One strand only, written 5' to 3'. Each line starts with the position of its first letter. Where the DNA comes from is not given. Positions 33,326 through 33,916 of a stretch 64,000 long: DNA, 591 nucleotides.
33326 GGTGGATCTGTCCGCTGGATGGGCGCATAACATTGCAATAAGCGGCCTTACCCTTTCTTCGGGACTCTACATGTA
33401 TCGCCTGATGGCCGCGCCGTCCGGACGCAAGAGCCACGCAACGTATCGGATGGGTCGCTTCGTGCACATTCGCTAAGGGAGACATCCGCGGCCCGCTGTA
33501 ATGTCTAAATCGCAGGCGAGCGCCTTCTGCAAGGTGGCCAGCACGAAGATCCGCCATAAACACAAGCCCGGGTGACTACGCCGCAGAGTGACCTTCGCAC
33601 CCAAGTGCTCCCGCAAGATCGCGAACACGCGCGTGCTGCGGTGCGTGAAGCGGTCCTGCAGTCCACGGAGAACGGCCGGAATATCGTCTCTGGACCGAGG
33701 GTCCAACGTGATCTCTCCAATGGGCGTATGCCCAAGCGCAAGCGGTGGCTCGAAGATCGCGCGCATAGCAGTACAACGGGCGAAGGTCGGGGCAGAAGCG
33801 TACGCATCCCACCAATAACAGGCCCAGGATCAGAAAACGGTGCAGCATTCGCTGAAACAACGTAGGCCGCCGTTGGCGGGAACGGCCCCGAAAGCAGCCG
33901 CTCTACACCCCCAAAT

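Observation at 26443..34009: Gutted ISNCY/IS5-like element carrying secreted LRR genes as cargo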

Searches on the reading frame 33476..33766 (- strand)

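Call 9: search_protein_families(library=ncbifam, proteins=[window:33476-33766:-], max_evalue=0.01)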
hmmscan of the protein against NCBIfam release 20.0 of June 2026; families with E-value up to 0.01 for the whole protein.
window:33476-33766:- (97 aa): 1 family
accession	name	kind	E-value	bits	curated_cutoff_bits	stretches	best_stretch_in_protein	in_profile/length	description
NF033593.1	transpos_ISNCY_1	equivalog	7.7e-06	24.8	325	1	21-87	1-69/444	ISNCY family transposase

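Call 10: search_protein_families(library=pfam, proteins=[window:33476-33766:-], max_evalue=0.01)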
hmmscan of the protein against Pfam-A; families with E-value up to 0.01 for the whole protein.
window:33476-33766:- (97 aa): 0 families
